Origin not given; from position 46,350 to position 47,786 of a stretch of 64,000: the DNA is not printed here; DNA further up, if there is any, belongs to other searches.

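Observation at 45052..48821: Five-gene nucleotide/sugar-modification operon: Dcd-like(TM), 2H phosphoesterase, radical SAM/SPASM, cupin, GHMP kinase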

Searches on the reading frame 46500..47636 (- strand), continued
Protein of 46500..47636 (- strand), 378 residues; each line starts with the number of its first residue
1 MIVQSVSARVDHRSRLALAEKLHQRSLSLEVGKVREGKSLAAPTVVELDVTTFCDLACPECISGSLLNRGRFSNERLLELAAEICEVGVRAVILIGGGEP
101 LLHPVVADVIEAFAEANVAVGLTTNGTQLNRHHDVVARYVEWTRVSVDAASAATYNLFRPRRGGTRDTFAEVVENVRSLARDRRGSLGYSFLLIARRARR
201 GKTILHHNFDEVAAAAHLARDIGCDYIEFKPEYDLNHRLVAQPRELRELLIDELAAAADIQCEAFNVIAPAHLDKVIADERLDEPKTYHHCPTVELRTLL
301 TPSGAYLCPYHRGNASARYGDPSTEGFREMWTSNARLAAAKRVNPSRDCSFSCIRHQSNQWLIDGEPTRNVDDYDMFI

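Call 15: find_related_loci(query=A1, collection=genome_contigs, flank=8000)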
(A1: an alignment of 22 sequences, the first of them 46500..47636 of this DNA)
Query A1 (378 aa) in genome_contigs; peptide patterns used: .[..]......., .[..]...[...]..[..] (x = any residue, [..] = any of these).
599 stretches matched a pattern (row limit reached: there are more); 564 encode a relative of the query (tblastn E <= 1e-3); the best 80 are kept; 80 distinct loci.
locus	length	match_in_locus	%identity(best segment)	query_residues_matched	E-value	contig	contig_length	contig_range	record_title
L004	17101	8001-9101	52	16-378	9e-119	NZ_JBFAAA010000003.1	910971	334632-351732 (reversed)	Kribbella sp. NPDC023855 NPDC023855_25_H11.ctg-0003, whole genome shotgun sequence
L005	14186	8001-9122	52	9-378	2e-117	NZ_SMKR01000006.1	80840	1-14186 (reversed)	Kribbella turkmenica strain 16K104 NODE_6_length_80840_cov_8.69161, whole genome shotgun sequence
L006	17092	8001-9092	50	16-378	6e-116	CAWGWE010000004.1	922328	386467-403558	MAG: Pyrinomonadaceae bacterium isolate MFD09206.bin.2.123 genome assembly, contig: contig_6952, whole genome shotgun se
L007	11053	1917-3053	46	4-378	6e-111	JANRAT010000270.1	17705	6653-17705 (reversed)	MAG: Rhodospirillales bacterium isolate MAG_198 P22051_108_S30_metaspades_6162_17705_cov_4, whole genome shotgun sequenc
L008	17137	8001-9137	46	4-378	1e-109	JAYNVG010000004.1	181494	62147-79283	MAG: Thalassospiraceae bacterium isolate 139561_S162_metabat_bins_2.tsv.241 NODE_31_length_181494_cov_10.087809, whole g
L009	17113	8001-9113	52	14-378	4e-109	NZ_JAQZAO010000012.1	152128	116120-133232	Actinomycetospora lemnae strain DW7H6 NODE_12_length_152128_cov_26.899027, whole genome shotgun sequence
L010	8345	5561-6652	47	16-378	8e-108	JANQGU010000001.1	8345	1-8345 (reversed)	MAG: Kiloniellales bacterium isolate PL23b_bin.6 k99_2813354, whole genome shotgun sequence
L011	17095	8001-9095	47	16-378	3e-107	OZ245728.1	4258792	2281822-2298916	MAG: Rhodospirillales bacterium isolate 3ef33bf5-f570-4a55-9d2c-ce20fd512375 genome assembly, chromosome: 1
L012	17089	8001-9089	51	13-378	1e-104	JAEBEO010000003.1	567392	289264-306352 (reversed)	UNVERIFIED_CONTAM: Amycolatopsis sp. cmx-4-19 cmx-4-19_NODE_3_length_567392_cov_38.097577, whole genome shotgun sequence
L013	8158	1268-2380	43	9-378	4e-103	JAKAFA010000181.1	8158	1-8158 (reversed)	MAG: Proteobacteria bacterium isolate WY1.bin62 NODE_14701_length_8158_cov_1.790935, whole genome shotgun sequence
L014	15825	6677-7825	45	6-378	2e-103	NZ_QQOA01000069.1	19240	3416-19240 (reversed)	Paraburkholderia phosphatilytica strain 7QSK02 scaffold69, whole genome shotgun sequence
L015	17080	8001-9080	51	16-378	7e-103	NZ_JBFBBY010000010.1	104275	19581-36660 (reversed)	Amycolatopsis sp. NPDC051071 NPDC051071_14_F2.ctg-0010, whole genome shotgun sequence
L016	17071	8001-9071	48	15-378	1e-102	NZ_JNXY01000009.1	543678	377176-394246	Catenuloplanes japonicus strain NRRL B-16061 contig9.1, whole genome shotgun sequence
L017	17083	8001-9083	47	15-378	2e-101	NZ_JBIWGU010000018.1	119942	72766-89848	Streptomyces sp. NPDC094448 NPDC094448_188_E11.ctg-0018, whole genome shotgun sequence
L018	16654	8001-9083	47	16-378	3e-101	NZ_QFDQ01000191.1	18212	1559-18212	Streptomyces triticisoli strain NEAU-DSCPA1-4-4 scaffold195, whole genome shotgun sequence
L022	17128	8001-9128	42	14-378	1e-99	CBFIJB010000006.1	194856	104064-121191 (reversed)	MAG: Candidatus Azotimanducaceae bacterium isolate Co_bin_752_indper genome assembly, contig: Co_bin_752_indper_c6, whol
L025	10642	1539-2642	42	12-378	2e-99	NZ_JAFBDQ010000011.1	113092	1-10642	Halanaerobacter jeridensis strain DSM 23230 Ga0454029_11, whole genome shotgun sequence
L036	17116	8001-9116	44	4-378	2e-98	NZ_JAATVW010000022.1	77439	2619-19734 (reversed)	Planosporangium flavigriseum strain TBRC 198 22, whole genome shotgun sequence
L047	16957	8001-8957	48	63-378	1e-97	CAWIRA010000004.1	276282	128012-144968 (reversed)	MAG: uncultured Solirubrobacteraceae bacterium isolate MFD00964.bin.1.307 genome assembly, contig: contig_27259, whole g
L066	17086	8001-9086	43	14-378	1e-96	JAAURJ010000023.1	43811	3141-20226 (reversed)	MAG: Sphingomonadales bacterium isolate RU_1_1 NODE_253_length_43811_cov_4.491255, whole genome shotgun sequence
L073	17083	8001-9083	46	16-378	3e-96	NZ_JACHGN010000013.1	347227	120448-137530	Thermocatellispora tengchongensis strain DSM 45615 Ga0415383_13, whole genome shotgun sequence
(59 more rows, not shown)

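Call 20: search_protein_families(library=pfam, proteins=[L022:9426-10820:+, L025:2695-4185:+, L066:9111-10679:+, L025:4229-5428:+, L011:10578-10817:+, L022:6251-7393:-, L022:11179-12243:+, L022:10817-11323:+, L022:7415-7894:-, L006:9095-10054:+], max_evalue=0.001)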
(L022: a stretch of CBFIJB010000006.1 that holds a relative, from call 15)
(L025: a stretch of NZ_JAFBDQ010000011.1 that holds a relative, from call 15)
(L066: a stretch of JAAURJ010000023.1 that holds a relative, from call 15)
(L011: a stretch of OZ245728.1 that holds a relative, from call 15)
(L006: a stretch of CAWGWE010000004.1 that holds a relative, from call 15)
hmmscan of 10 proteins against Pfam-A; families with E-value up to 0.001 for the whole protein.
L022:9426-10820:+ (464 aa): 2 families
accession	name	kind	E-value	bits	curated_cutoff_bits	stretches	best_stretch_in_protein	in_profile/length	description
PF00501.34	AMP-binding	-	5.2e-40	137.9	29.9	1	13-332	6-384/384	AMP-binding enzyme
PF13193.12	AMP-binding_C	-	3e-15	57.3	24.5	1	382-452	2-76/76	AMP-binding enzyme C-terminal domain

L025:2695-4185:+ (496 aa): 2 families
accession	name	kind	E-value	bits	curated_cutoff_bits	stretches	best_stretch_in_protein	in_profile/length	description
PF00171.27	Aldedh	-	3.1e-153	511.1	23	1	31-488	7-460/461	Aldehyde dehydrogenase family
PF05893.19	LuxC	-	3.6e-05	23.3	21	1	147-348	82-287/401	Acyl-CoA reductase (LuxC)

L066:9111-10679:+ (522 aa): 10 families
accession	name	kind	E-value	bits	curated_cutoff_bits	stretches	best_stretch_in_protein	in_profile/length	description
PF00743.25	FMO-like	-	1.7e-35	123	22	1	2-401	3-427/532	Flavin-binding monooxygenase-like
PF13738.12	Pyr_redox_3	-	4.4e-19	69.3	30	1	5-195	2-197/305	Pyridine nucleotide-disulphide oxidoreductase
PF07992.20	Pyr_redox_2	-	1.5e-13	51.3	26.1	1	1-207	1-189/291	Pyridine nucleotide-disulphide oxidoreductase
PF01266.30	DAO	-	1.3e-10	41.8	27.9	1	2-51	1-52/353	FAD dependent oxidoreductase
PF13450.12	NAD_binding_8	-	9.9e-07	29.4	21.9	1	5-37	1-33/68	NAD(P)-binding Rossmann-like domain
PF00070.33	Pyr_redox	-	5.5e-06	27.2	22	0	164-198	1-35/82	Pyridine nucleotide-disulphide oxidoreductase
PF03486.20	HI0933_like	-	2.1e-05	24.5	50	1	2-36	2-36/244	HI0933-like protein Rossmann domain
PF01946.23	Thi4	-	4.2e-05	23.3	26.2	1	2-39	19-58/235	Thi4 family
PF12831.13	FAD_oxidored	-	8.8e-05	22.4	27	1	3-39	2-38/416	FAD dependent oxidoreductase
PF13454.12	NAD_binding_9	-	0.00028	21.3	21.8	0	4-42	1-44/155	FAD-NAD(P)-binding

L025:4229-5428:+ (399 aa): 7 families
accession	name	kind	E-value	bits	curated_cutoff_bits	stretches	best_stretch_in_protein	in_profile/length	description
PF01071.24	GARS_A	-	4.8e-14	53.1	27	1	110-208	3-105/194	Phosphoribosylglycinamide synthetase, ATP-grasp (A) domain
PF13535.11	ATP-grasp_4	-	1.5e-12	47.9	27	1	144-276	2-149/160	ATP-grasp domain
PF07478.18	Dala_Dala_lig_C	-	1e-10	41.9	24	1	135-281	27-177/204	D-ala D-ala ligase C-terminus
PF02786.22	CPSase_L_D2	-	1.1e-09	38.5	19.8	1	113-310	5-209/211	Carbamoyl-phosphate synthase L chain, ATP binding domain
PF02655.19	ATP-grasp_3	-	2.4e-09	37.9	23.2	1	118-279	11-157/160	ATP-grasp domain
PF15632.11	ATPgrasp_Ter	-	5.2e-05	23.5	29.1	1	238-321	46-122/131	ATP-grasp in the biosynthetic pathway with Ter operon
PF14397.11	ATPgrasp_ST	-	0.00072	19.3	31.4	0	104-191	16-120/278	Sugar-transfer associated ATP-grasp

L011:10578-10817:+ (79 aa): 1 family
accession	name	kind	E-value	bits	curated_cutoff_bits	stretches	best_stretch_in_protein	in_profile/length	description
PF00550.31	PP-binding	-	0.00033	21.3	20.8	1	17-60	12-54/67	Phosphopantetheine attachment site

L022:6251-7393:- (380 aa): 4 families
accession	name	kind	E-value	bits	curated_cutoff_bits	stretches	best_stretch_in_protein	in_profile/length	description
PF01041.23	DegT_DnrJ_EryC1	-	1.3e-86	291.5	19.8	1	12-372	4-359/360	DegT/DnrJ/EryC1/StrS aminotransferase family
PF00266.25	Aminotran_5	-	3.6e-09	36.5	21.5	1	37-163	51-184/371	Aminotransferase class-V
PF00155.27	Aminotran_1_2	-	2e-08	34.3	19.7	1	39-158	52-189/361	Aminotransferase class I and II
PF01212.27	Beta_elim_lyase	-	0.0004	20.2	27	1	30-156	29-170/288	Beta-eliminating lyase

L022:11179-12243:+ (354 aa): 2 families
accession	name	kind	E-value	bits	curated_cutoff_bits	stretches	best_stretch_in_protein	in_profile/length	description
PF00535.33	Glycos_transf_2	-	2.4e-24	86.6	23.3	1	51-203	1-155/168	Glycosyl transferase family 2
PF10111.15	Glyco_tranf_2_2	-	4.6e-05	23.5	27.3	1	51-154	1-104/276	Glycosyltransferase like family 2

L022:10817-11323:+ (168 aa): 3 families
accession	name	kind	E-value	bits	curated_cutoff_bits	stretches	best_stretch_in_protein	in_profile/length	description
PF00132.30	Hexapep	-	2.6e-12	46.3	27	1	110-143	2-35/36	Bacterial transferase hexapeptide (six repeats)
PF25084.1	LbH_EIF2B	-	2.8e-05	24.5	54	0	100-144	12-55/105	EIF2B subunit epsilon LbH domain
PF14602.12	Hexapep_2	-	8.4e-05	22.6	27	1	109-143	1-33/34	Hexapeptide repeat of succinyl-transferase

L022:7415-7894:- (159 aa): 1 family
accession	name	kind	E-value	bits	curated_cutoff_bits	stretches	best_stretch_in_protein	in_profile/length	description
PF04138.20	GtrA_DPMS_TM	-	5.2e-20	72.2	26.1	1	43-156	1-117/117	GtrA/DPMS, transmembrane domain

L006:9095-10054:+ (319 aa): 3 families
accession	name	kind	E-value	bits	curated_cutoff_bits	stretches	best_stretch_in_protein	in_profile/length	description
PF01149.29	Fapy_DNA_glyco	-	3.7e-34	118.3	25.5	1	45-161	1-117/117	Formamidopyrimidine-DNA glycosylase N-terminal domain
PF06831.19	H2TH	-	4.7e-27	94.3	34.7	1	178-265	1-89/93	Formamidopyrimidine-DNA glycosylase H2TH domain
PF06827.20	zf-FPG_IleRS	-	8.6e-10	38.7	21.3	1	291-318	1-28/30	Zinc finger found in FPG and IleRS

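Call 21: search_solved_structures(query=A1, max_evalue=0.01, show_alignments=1)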
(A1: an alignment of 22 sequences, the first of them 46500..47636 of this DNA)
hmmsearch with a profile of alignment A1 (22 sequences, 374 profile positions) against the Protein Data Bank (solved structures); distinct sequences matched with E-value up to 0.01: 14.
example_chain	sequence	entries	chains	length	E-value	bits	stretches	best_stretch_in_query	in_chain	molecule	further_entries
7vob_C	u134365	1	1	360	4.2e-11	45.5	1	48-156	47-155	Cytosylglucuronate decarboxylase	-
7voc_C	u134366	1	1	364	4.3e-11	45.4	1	48-156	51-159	Cytosylglucuronate decarboxylase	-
2fb2_A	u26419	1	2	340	1.3e-09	40.6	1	42-155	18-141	Molybdenum cofactor biosynthesis protein A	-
1tv7_A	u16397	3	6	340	1.4e-09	40.5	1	42-155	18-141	Molybdenum cofactor biosynthesis protein A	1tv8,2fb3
7wzv_A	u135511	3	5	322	3.4e-08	35.9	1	31-141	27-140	4Fe-4S cluster-binding domain-containing protein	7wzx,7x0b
8wm2_A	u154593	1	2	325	3.6e-08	35.9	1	40-133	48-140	Fe-S radical SAM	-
5v1q_A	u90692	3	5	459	1.2e-05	27.6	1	21-170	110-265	Radical SAM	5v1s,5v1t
6efn_A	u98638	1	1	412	9.8e-05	24.5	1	33-167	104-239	Sporulation killing factor maturation protein SkfB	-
8ai1_A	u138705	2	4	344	0.0014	20.7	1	40-120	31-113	Putative peptide biosynthesis protein YydG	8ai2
8ai6_A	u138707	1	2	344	0.0014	20.7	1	40-120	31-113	Putative peptide biosynthesis protein YydG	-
8ai3_A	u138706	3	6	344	0.0014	20.7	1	40-120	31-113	Putative peptide biosynthesis protein YydG | Radical SAM core domain-containing protein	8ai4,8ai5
7tol_A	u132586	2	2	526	0.0019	20.3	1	36-125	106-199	glycerol dibiphytanyl glycerol tetraether - macrocyclic archaeol synthase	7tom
6c8v_A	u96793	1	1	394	0.0053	18.8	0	36-166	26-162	Coenzyme PQQ synthesis protein E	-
2yx0_A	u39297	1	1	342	0.0055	18.8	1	91-152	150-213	radical sam enzyme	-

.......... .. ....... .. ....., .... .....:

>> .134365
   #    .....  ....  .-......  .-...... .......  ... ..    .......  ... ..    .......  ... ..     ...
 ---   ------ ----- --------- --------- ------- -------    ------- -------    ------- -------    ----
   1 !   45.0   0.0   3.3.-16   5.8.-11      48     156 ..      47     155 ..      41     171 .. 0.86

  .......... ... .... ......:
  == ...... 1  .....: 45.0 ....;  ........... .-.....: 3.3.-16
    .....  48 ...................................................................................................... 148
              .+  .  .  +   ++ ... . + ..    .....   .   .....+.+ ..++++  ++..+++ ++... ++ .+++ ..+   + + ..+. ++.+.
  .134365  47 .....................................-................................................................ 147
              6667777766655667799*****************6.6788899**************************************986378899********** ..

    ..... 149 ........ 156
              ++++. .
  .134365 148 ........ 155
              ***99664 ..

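Call 24: find_encoding_contigs(protein=P0002, flank=7000, max_places=1)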
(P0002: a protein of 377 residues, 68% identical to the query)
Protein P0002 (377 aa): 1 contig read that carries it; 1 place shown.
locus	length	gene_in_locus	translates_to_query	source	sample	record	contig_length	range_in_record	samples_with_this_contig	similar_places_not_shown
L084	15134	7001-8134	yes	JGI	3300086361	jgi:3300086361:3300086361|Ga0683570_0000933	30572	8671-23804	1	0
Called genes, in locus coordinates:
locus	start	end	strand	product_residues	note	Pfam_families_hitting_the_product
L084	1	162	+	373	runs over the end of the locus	-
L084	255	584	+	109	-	-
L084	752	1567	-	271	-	-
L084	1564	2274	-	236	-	-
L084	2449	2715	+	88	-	PF13560:HTH_31, PF12844:HTH_19 (weak), PF01381:HTH_3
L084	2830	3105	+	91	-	-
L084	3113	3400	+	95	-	-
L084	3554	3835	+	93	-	-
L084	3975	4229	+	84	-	-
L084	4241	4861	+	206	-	PF01381:HTH_3 (faint), PF04545:Sigma70_r4 (faint), PF13560:HTH_31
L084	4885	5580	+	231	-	PF00072:Response_reg (weak), PF00486:Trans_reg_C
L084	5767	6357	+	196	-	PF22769:DCD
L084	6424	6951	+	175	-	PF07823:CPDase (weak), PF13563:2_5_RNA_ligase2 (weak)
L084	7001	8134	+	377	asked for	PF04055:Radical_SAM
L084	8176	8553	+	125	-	PF07883:Cupin_2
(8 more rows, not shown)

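Call 25: find_encoding_contigs(protein=P0004, flank=7000, max_places=1)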
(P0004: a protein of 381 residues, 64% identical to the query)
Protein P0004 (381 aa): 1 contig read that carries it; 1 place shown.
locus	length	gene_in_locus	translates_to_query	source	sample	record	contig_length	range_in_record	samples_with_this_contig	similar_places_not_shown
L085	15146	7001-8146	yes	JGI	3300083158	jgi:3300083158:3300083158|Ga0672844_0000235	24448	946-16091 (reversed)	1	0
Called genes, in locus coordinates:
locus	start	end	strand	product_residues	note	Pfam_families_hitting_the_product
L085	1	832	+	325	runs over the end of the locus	PF08240:ADH_N, PF00107:ADH_zinc_N, PF13602:ADH_zinc_N_2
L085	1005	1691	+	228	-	-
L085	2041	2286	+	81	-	-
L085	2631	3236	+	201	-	PF08378:NERD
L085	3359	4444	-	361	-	PF01637:ATPase_2 (faint), PF13191:AAA_16 (weak), PF04471:Mrr_cat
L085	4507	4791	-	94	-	-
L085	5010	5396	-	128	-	-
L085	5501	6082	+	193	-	-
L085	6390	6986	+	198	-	PF22769:DCD (faint)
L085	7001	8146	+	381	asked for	PF04055:Radical_SAM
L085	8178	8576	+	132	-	PF07883:Cupin_2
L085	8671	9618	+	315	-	PF00288:GHMP_kinases_N, PF08544:GHMP_kinases_C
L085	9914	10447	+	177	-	PF13489:Methyltransf_23, PF13847:Methyltransf_31, PF08241:Methyltransf_11, PF08242:Methyltransf_12, PF13649:Methyltransf_25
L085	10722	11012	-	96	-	-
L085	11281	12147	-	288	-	PF12697:Abhydrolase_6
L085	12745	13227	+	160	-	PF00856:SET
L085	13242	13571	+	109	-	PF06262:Zincin_1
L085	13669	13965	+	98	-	-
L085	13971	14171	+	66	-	-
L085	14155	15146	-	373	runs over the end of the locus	-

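Call 26: find_encoding_contigs(protein=P0007, flank=7000, max_places=1)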
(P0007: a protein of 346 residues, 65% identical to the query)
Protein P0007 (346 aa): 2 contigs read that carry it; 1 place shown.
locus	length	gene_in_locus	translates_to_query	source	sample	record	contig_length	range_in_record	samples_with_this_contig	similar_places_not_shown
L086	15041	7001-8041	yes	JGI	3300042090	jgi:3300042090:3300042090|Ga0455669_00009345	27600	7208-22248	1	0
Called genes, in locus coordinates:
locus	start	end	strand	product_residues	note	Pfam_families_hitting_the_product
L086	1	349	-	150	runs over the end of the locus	-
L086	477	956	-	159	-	-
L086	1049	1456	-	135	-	PF01850:PIN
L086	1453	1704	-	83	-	-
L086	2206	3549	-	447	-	PF13289:SIR2_2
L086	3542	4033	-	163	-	PF18153:Cap15_CD_rec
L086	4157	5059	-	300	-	PF26305:CD_NTase_C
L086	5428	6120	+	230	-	-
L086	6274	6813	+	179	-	PF07823:CPDase, PF13563:2_5_RNA_ligase2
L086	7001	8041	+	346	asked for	PF04055:Radical_SAM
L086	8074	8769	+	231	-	-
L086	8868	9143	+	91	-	PF07883:Cupin_2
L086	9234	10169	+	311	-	PF00288:GHMP_kinases_N, PF08544:GHMP_kinases_C (weak)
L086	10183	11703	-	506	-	PF03781:FGE-sulfatase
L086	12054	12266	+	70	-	-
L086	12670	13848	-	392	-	PF13276:HTH_21, PF00665:rve, PF13683:rve_3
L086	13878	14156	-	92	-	PF01527:HTH_Tnp_1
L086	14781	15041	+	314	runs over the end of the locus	PF14659:Phage_int_SAM_3, PF22022:Phage_int_M, PF00589:Phage_integrase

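Call 27: find_encoding_contigs(protein=P0008, flank=7000, max_places=1)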
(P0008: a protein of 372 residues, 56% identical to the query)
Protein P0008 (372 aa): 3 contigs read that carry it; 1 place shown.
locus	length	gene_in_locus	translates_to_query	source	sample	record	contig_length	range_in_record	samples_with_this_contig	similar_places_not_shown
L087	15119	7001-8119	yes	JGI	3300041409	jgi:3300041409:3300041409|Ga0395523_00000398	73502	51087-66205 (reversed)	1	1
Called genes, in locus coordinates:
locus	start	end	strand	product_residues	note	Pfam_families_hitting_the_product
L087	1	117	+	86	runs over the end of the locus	-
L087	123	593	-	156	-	PF12802:MarR_2, PF01047:MarR, PF13412:HTH_24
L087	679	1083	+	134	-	PF00903:Glyoxalase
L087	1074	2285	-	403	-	PF08450:SGL (faint), PF25021:TEN_NHL (faint), PF06739:SBBP (faint), PF01436:NHL (weak)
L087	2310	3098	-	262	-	PF00561:Abhydrolase_1, PF12146:Hydrolase_4 (faint), PF12697:Abhydrolase_6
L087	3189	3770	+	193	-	PF04542:Sigma70_r2, PF08281:Sigma70_r4_2, PF04545:Sigma70_r4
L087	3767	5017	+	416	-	-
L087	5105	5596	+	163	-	-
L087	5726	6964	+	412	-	-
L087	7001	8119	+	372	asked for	PF04055:Radical_SAM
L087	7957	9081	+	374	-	-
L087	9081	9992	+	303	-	PF00294:PfkB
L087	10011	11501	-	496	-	PF02878:PGM_PMM_I, PF02879:PGM_PMM_II, PF02880:PGM_PMM_III, PF00408:PGM_PMM_IV (weak)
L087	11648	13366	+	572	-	PF00989:PAS, PF08448:PAS_4, PF13188:PAS_8 (weak), PF08447:PAS_3, PF13426:PAS_9, PF00990:GGDEF, PF00563:EAL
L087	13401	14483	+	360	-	PF02661:Fic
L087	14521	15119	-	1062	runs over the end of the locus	PF06977:SdiA-regulated, PF13449:Phytase-like, PF00932:LTD, PF01391:Collagen (weak)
